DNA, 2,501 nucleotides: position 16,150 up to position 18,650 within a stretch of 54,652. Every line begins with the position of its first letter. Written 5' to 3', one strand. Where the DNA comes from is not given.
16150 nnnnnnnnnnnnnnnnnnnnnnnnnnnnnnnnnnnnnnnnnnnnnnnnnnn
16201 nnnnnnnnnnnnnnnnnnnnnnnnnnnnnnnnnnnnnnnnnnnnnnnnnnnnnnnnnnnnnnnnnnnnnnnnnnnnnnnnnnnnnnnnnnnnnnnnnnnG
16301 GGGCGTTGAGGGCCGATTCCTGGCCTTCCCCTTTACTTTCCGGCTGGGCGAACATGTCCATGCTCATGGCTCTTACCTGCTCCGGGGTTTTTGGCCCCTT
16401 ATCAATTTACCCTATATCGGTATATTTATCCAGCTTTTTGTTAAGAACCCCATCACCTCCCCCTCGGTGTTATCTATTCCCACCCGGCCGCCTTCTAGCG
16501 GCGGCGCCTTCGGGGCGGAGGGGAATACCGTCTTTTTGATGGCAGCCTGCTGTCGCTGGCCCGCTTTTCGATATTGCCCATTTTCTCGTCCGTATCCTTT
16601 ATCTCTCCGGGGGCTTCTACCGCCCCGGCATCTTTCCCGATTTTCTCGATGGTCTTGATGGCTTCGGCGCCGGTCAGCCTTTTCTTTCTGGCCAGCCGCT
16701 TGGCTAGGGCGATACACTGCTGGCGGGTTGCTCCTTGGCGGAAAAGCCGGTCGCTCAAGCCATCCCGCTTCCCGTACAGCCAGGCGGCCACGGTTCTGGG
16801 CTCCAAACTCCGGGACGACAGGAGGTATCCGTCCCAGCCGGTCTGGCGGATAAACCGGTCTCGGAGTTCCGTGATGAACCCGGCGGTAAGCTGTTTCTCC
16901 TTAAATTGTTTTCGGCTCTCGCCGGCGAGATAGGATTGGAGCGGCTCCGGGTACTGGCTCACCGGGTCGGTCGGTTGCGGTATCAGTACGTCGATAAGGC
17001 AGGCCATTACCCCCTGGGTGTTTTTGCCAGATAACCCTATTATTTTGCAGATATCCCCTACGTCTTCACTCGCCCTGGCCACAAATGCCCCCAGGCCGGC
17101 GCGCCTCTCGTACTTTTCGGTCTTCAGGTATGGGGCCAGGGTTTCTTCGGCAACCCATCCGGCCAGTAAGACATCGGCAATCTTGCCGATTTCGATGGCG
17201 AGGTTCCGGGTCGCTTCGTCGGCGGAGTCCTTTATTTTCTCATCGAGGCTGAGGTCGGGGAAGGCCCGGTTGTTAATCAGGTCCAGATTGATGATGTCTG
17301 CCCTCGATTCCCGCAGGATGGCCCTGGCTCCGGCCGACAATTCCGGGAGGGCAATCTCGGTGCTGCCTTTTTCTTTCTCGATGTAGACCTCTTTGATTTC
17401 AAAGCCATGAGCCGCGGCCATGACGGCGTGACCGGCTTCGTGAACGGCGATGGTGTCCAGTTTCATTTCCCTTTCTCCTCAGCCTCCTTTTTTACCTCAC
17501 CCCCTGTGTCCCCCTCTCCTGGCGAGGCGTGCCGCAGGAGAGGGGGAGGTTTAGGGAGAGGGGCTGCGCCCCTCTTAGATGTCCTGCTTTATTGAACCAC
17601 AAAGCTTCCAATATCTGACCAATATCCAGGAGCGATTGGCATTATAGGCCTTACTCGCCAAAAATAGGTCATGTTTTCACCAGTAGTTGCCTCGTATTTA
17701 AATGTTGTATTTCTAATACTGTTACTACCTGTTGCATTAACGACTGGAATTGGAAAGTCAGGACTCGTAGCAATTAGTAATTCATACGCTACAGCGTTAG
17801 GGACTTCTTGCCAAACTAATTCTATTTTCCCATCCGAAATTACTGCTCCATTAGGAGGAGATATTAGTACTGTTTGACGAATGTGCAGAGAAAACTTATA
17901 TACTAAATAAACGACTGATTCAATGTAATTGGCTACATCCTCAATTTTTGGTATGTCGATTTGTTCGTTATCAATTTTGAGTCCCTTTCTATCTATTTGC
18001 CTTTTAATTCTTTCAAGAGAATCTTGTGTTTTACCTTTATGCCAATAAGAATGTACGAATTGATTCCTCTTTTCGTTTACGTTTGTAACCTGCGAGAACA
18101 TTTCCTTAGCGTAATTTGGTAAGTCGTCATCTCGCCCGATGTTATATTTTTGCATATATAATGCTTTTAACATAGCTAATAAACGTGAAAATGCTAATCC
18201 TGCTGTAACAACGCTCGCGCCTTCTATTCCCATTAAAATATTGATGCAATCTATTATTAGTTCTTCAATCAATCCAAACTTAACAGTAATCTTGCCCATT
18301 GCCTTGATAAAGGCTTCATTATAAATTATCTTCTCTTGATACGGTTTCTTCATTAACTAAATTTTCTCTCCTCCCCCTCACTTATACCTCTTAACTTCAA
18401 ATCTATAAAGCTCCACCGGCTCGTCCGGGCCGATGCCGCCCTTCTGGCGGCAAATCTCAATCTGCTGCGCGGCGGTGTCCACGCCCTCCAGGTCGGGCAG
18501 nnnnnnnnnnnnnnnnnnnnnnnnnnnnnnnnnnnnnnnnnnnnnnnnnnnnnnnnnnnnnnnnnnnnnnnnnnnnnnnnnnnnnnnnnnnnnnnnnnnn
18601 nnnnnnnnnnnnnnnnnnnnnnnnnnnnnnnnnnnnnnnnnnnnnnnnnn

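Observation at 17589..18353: Compositionally foreign gene encoding a HEPN-like domain fused to a surface-protein stalk domain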

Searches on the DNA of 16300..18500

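Call 74: search_rna_families(source=window, start=16300, end=18500, threshold=evalue, max_evalue=1)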
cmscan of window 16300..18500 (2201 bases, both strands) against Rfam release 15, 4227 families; matches with E-value up to 1: 0.
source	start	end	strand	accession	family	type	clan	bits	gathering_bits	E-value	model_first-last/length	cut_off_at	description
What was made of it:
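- Tried and rejected: An Rfam scan of the locus found nothing (call 74).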

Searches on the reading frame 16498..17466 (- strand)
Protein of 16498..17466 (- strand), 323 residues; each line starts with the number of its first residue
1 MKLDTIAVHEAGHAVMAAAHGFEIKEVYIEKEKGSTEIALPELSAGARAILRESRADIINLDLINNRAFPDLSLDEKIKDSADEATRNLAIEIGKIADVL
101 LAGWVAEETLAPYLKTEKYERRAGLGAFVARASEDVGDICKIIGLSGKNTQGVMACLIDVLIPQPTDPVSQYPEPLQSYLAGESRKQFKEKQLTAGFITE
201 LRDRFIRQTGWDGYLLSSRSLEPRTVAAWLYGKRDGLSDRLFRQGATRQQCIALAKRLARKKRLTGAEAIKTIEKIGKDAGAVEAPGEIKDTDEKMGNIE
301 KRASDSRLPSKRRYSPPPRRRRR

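Call 4: search_protein_families(library=pfam, proteins=[window:16498-17466:-], max_evalue=1)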
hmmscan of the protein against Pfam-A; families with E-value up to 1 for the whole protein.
window:16498-17466:- (323 aa): 2 families
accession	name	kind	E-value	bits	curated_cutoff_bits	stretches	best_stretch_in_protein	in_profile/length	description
PF02163.28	Peptidase_M50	-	0.0021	17.9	27.2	1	6-79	10-70/221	Peptidase family M50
PF13398.12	Peptidase_M50B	-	0.011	15.9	26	1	3-33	22-52/201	Peptidase M50B-like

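Call 5: search_protein_families(library=padloc, proteins=[window:16498-17466:-], max_evalue=1)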
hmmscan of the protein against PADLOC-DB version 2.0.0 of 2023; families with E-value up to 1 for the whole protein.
window:16498-17466:- (323 aa): 0 families

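Call 6: search_protein_families(library=ncbifam, proteins=[window:16498-17466:-], max_evalue=1)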
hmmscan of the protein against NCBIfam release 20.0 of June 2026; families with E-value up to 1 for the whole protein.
window:16498-17466:- (323 aa): 0 families
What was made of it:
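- Tried and rejected: Direct Pfam, NCBIfam and PADLOC scans of the target gave nothing meaningful (calls 4-6).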

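Call 71: search_protein_families(library=pfam, alignment_id=A5, max_evalue=0.0001)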
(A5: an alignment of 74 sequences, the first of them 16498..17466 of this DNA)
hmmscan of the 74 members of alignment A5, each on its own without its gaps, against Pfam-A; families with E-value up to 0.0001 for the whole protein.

A. member 1, window:16498-17466:- (323 aa): 0 families

B. families by the number of members that match (of 74 scanned): 43 families (the first 25 are shown)
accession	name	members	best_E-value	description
PF00881.29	Nitroreductase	9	5.1e-21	Nitroreductase family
PF14512.11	TM1586_NiRdase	9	6.4e-08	Putative TM nitroreductase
PF05016.21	ParE_toxin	7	2e-10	ParE toxin of type II toxin-antitoxin system, parDE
PF12674.12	Zn_ribbon_2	6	2.6e-11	Putative zinc ribbon domain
PF00903.31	Glyoxalase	5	1.1e-12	Glyoxalase/Bleomycin resistance protein/Dioxygenase superfamily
PF11074.14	DUF2779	4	4e-37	Domain of unknown function(DUF2779)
PF00091.31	Tubulin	3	8.9e-19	Tubulin/FtsZ family, GTPase domain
PF21011.2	CetZ_C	3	6.9e-12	Tubulin-like CetZ, C-terminal domain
PF02515.22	CoA_transf_3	2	4.2e-109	CoA-transferase family III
PF01402.27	RHH_1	2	4.3e-05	Ribbon-helix-helix protein, copG family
PF18978.5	DUF5714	1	1.3e-61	Family of unknown function (DUF5714)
PF14511.12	RE_EcoO109I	1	4.4e-54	Type II restriction endonuclease EcoO109I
PF03060.21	NMO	1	2.8e-51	Nitronate monooxygenase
PF00441.29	Acyl-CoA_dh_1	1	1.2e-48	Acyl-CoA dehydrogenase, C-terminal domain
PF01555.25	N6_N4_Mtase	1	5.7e-46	DNA methylase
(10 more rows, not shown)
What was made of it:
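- On Genomic-island cargo at a conserved hotspot: Cargo is diverse (call 71).
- Cargo includes ParE (7 gaps), an EcoO109I R-M pair, Schlafen/AlbA_2 and PD-(D/E)XK proteins (call 71). Many unrelated genes occupy the same slot (call 71).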

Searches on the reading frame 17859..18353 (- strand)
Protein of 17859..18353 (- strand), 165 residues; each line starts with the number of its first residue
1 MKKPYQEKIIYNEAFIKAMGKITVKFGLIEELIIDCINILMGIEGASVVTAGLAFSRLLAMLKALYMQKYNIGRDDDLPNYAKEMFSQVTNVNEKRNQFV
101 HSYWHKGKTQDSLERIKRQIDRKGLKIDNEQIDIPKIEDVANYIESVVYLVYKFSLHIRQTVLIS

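Call 18: search_protein_representatives(protein=window:17859-18353:-)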
Query: 165 residues. Proteins with E-value up to 0.001 (for the whole library): 378; up to 1e-10: 14; up to 1e-30: 3. The best 150 are listed.
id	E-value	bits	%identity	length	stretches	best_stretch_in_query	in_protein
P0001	2.0e-89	313.7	100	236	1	19-165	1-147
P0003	1.3e-32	129.2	46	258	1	3-160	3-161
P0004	1.3e-32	129.2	42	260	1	4-155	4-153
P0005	1.1e-28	116.5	44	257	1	12-158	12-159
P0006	1.4e-20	90.2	34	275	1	8-155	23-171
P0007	2.2e-20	89.5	47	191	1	67-158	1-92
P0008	1.9e-17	80.0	29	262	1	4-161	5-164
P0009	5.1e-17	78.6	36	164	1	13-155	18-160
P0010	1.3e-14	70.8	30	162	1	13-163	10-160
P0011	1.6e-13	67.2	32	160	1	13-158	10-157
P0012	7.8e-12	61.8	32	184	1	12-160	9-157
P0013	1.1e-11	61.2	31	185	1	14-149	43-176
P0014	6.3e-11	58.8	30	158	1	18-157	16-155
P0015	7.5e-11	58.6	36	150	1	16-154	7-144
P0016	1.5e-10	57.6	32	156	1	14-158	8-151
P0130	2.3e-06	44.0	23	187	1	13-162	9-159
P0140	3.1e-06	43.6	25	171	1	6-154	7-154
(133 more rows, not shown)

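Call 43: find_encoding_contigs(protein=P0140, flank=5000, max_places=8)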
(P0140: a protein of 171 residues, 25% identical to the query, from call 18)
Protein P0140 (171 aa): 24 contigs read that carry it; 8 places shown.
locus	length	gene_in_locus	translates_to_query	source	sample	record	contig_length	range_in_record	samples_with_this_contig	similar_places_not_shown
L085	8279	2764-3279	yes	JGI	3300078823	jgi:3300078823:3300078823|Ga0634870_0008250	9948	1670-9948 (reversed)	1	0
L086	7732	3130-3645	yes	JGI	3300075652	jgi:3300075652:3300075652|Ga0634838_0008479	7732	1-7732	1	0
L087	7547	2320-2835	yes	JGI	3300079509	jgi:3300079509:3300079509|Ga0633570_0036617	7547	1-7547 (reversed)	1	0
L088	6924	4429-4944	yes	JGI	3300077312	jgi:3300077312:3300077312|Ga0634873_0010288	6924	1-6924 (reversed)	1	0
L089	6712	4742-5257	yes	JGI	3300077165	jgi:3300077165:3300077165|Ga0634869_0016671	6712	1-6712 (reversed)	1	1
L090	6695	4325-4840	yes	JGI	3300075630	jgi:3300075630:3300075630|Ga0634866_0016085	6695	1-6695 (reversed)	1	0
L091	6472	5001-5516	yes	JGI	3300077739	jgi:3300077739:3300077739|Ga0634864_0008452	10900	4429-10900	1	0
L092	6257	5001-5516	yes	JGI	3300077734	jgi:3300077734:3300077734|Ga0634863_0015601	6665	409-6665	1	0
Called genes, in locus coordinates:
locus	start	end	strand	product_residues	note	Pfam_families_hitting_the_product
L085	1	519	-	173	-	?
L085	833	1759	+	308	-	PF09754:PAC2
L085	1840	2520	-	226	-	PF00027:cNMP_binding, PF13545:HTH_Crp_2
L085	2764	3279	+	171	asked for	-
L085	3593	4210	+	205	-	PF01965:DJ-1_PfpI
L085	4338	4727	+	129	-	PF09969:DUF2203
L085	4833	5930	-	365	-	PF00389:2-Hacid_dh, PF02826:2-Hacid_dh_C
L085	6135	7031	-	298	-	PF00135:COesterase (weak), PF20434:BD-FAE, PF07859:Abhydrolase_3, PF00326:Peptidase_S9 (weak)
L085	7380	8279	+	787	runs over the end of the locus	PF00456:Transketolase_N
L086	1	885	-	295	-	?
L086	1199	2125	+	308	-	PF09754:PAC2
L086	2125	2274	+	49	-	-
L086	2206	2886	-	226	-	PF00027:cNMP_binding, PF13545:HTH_Crp_2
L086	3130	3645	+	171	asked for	-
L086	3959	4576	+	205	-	PF01965:DJ-1_PfpI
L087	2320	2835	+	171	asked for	-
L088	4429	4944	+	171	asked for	-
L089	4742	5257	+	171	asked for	-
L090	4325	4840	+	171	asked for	-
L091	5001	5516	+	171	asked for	-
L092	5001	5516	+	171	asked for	-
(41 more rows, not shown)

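Call 44: find_encoding_contigs(protein=P0130, flank=5000, max_places=5)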
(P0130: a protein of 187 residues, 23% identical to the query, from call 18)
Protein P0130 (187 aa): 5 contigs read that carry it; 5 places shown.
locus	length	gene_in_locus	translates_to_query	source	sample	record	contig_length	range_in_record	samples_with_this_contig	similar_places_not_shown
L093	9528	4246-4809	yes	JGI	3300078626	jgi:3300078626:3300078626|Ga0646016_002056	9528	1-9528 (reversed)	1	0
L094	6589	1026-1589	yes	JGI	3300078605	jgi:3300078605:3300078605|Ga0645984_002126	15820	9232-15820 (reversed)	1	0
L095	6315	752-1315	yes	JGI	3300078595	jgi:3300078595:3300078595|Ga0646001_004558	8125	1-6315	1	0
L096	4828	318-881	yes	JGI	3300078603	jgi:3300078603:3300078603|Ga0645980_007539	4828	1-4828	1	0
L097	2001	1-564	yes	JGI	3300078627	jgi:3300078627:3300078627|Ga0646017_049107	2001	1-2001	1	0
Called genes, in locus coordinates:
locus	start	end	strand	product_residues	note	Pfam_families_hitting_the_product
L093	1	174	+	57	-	?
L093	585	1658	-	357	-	PF01548:DEDD_Tnp_IS110, PF02371:Transposase_20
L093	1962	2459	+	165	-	-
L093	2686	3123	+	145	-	-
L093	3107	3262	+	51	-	-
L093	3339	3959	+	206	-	-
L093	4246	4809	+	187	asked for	-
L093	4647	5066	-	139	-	-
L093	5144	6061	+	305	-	PF01522:Polysacc_deac_1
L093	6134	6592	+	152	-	-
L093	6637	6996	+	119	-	-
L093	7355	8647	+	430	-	PF25145:NfeD1b_N, PF24961:NfeD_membrane, PF01957:NfeD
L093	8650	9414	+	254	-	PF01145:Band_7, PF13421:Band_7_1 (faint)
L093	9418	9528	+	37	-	?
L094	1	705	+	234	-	?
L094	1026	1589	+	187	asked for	-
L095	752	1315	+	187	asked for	-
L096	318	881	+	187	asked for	-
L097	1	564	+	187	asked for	?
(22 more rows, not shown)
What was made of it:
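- Stand-alone relatives are monocistronic and solo (calls 43, 44).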

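Call 48: search_dna_similar(query=window:17859-18353:-, collection=phages, mode=protein, max_evalue=1, max_rows=15)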
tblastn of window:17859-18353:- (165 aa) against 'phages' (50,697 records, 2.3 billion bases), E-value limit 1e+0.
No match.

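Call 49: search_dna_similar(query=window:17859-18353:-, collection=plasmids, mode=protein, max_evalue=1, max_rows=15)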
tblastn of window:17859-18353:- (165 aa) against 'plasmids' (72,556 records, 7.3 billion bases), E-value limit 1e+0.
No match.
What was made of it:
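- Tried and rejected: tblastn of the N-terminal domain against phage and plasmid records gave no match (calls 48, 49).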

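Call 77: find_encoding_contigs(protein=P0008, flank=3000, max_places=3)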
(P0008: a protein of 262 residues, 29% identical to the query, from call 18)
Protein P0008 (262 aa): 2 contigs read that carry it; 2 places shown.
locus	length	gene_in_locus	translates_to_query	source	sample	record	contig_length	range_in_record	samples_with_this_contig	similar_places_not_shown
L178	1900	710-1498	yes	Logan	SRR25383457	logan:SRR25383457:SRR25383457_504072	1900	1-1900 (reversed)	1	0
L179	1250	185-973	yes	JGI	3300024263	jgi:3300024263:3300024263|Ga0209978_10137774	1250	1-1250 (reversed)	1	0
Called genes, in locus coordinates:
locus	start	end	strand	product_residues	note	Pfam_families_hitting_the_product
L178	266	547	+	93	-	-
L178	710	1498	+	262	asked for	-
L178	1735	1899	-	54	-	?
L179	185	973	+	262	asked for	-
